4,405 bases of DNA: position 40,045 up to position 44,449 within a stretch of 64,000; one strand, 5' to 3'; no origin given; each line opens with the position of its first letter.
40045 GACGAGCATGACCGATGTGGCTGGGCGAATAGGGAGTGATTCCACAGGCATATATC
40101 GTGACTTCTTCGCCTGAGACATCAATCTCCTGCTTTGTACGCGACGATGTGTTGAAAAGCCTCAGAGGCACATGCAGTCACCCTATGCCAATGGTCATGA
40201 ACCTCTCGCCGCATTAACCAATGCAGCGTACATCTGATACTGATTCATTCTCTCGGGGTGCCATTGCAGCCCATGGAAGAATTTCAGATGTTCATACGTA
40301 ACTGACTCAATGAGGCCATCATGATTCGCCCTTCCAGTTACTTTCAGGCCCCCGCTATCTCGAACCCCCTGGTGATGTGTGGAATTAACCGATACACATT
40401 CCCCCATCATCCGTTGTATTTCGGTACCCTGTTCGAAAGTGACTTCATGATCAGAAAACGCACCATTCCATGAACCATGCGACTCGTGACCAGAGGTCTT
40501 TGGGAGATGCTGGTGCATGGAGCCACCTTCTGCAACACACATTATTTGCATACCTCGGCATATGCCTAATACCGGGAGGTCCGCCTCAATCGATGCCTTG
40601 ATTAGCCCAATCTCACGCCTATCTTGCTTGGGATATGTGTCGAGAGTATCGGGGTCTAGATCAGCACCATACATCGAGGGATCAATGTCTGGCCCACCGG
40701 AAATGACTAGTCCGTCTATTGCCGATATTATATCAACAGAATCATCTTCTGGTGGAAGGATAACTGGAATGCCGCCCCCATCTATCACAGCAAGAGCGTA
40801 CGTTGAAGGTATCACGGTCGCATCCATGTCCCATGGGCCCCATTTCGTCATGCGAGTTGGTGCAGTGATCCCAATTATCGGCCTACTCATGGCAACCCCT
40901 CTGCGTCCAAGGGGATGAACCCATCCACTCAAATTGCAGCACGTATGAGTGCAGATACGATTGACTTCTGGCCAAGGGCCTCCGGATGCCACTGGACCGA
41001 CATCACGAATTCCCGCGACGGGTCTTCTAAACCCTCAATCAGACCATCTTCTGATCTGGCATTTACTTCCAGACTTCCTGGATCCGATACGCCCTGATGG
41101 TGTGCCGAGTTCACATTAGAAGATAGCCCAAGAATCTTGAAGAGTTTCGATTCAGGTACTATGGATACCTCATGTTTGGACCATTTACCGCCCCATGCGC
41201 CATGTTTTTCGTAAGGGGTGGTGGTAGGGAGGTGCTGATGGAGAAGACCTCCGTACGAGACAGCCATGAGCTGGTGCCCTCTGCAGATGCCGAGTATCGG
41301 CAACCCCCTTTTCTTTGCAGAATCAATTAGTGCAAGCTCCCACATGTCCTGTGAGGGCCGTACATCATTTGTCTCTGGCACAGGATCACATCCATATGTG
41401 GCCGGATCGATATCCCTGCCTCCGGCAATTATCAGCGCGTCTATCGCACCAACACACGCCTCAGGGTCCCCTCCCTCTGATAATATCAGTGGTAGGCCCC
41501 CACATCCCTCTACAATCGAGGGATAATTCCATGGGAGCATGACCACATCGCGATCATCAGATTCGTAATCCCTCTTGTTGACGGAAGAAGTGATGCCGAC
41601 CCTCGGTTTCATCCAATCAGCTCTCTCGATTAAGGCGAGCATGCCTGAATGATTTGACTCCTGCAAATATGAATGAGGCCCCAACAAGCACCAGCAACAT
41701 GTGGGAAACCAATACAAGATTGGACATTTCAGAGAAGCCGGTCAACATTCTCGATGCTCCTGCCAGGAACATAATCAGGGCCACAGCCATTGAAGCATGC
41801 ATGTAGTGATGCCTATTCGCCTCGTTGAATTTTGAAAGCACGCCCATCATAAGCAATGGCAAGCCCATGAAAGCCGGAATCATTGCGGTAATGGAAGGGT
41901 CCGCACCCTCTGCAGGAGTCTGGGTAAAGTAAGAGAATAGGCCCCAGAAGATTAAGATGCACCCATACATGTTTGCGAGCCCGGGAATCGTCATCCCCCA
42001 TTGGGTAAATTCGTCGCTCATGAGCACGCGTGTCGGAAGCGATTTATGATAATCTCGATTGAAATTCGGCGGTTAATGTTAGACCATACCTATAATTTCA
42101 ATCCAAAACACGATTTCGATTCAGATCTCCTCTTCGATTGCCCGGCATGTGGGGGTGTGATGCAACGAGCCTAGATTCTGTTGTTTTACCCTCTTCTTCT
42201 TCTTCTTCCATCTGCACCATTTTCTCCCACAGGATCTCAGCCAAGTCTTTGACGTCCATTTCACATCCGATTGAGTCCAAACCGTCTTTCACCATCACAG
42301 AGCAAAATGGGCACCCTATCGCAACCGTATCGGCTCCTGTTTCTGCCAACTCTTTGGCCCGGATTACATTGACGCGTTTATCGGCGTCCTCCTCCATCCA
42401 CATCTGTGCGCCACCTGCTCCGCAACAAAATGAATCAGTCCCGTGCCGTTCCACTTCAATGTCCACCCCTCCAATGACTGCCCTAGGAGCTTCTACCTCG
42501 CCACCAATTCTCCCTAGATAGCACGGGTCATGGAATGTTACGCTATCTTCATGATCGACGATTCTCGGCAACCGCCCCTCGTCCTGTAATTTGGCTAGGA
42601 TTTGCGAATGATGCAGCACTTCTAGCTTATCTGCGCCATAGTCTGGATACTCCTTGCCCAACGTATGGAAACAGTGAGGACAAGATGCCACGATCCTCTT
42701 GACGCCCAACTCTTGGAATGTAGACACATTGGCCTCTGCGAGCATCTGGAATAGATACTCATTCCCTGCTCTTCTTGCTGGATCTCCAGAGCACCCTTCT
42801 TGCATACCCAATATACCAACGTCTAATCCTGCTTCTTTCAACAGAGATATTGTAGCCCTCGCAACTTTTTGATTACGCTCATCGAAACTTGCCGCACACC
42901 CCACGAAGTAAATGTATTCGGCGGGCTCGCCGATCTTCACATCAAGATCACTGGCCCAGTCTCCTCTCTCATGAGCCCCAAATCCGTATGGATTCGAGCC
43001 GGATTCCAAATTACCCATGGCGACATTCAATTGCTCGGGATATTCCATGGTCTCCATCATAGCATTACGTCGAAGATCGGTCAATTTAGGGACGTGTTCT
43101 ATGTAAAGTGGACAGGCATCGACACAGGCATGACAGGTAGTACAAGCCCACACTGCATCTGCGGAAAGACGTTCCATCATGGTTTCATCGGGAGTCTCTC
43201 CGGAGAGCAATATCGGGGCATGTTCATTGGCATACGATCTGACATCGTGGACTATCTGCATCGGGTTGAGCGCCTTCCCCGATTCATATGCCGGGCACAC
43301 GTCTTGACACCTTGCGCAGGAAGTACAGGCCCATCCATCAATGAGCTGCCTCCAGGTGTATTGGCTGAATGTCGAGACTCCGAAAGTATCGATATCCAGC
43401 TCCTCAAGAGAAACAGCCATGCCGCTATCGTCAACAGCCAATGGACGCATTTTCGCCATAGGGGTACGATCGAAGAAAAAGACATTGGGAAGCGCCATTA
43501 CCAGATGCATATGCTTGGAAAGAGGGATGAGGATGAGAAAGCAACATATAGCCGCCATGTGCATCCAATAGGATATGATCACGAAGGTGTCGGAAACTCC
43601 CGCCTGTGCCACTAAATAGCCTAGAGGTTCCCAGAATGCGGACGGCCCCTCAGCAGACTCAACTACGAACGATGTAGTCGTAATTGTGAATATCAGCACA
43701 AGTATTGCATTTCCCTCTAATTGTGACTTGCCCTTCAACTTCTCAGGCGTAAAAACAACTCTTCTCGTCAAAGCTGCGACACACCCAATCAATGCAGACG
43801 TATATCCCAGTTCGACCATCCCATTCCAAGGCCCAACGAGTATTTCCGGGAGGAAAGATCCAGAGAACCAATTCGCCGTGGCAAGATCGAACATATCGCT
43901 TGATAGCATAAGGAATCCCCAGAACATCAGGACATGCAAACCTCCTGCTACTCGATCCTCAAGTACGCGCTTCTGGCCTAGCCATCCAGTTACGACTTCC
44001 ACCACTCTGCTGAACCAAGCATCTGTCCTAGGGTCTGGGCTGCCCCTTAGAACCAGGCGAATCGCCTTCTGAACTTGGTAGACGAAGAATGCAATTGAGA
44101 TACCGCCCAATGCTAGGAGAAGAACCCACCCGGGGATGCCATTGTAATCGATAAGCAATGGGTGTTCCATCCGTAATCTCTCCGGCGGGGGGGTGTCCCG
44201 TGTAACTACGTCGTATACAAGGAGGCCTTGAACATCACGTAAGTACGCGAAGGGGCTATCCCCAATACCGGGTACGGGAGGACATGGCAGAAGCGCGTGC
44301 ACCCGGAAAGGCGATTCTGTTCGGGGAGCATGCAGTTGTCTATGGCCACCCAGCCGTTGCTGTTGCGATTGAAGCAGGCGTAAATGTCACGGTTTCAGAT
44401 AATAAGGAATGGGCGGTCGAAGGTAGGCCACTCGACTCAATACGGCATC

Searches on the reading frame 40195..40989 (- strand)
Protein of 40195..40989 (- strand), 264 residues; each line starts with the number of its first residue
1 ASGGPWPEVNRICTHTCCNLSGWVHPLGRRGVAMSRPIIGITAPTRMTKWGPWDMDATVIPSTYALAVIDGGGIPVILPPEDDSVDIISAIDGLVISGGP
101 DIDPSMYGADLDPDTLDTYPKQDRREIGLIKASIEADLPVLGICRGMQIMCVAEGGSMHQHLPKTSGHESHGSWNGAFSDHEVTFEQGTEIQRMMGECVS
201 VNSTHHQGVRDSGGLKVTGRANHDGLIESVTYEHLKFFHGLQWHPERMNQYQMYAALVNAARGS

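Call 82: search_protein_families(library=pfam, proteins=[window:40195-40989:-], max_evalue=0.00001)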
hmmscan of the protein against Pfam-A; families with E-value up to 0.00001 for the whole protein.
window:40195-40989:- (264 aa): 2 families
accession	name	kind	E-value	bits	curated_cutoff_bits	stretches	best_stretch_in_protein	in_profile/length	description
PF07722.19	Peptidase_C26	-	1.9e-55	188.4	20.5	1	37-246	1-219/219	Peptidase C26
PF00117.34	GATase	-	1.1e-17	64.8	22.8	1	82-250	30-176/190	Glutamine amidotransferase class-I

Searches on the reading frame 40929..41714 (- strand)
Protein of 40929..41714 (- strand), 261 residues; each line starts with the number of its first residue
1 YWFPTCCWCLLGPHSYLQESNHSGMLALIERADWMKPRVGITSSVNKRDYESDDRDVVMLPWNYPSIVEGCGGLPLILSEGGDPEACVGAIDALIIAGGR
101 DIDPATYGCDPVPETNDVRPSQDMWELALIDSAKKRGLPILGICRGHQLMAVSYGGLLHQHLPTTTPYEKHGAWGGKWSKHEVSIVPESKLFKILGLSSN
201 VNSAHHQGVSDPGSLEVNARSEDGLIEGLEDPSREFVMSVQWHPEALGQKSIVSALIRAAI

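Call 82: search_protein_families(library=pfam, proteins=[window:40929-41714:-], max_evalue=0.00001)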
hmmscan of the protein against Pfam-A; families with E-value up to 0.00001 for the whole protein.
window:40929-41714:- (261 aa): 2 families
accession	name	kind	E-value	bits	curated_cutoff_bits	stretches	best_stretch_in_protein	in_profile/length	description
PF07722.19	Peptidase_C26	-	1.1e-52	179.4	20.5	1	39-245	3-219/219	Peptidase C26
PF00117.34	GATase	-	3.7e-15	56.5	22.8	1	127-248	62-175/190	Glutamine amidotransferase class-I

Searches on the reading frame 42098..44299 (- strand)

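Call 82: search_protein_families(library=pfam, proteins=[window:42098-44299:-], max_evalue=0.00001)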
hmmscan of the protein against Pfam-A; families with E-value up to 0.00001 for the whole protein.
window:42098-44299:- (733 aa): 7 families
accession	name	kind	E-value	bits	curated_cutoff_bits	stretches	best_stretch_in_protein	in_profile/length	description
PF02754.22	CCG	-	1.3e-28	99.4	20.6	2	463-547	2-84/85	Cysteine-rich domain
PF13237.11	Fer4_10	-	1.6e-10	41.2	25.5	1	320-397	4-53/53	4Fe-4S dicluster domain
PF13183.11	Fer4_8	-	4.2e-08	34.1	27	1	324-398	4-66/68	4Fe-4S dicluster domain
PF13534.11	Fer4_17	-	9.1e-08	33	22.2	0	385-423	1-39/61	4Fe-4S dicluster domain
PF13484.11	Fer4_16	-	5.8e-07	30.6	30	0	386-410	2-27/66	4Fe-4S double cluster binding domain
PF13187.11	Fer4_9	-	6.1e-07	29.8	27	1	324-397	1-48/52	4Fe-4S dicluster domain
PF12797.12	Fer4_2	-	9.5e-07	28.8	24.5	0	316-337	1-22/22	4Fe-4S binding domain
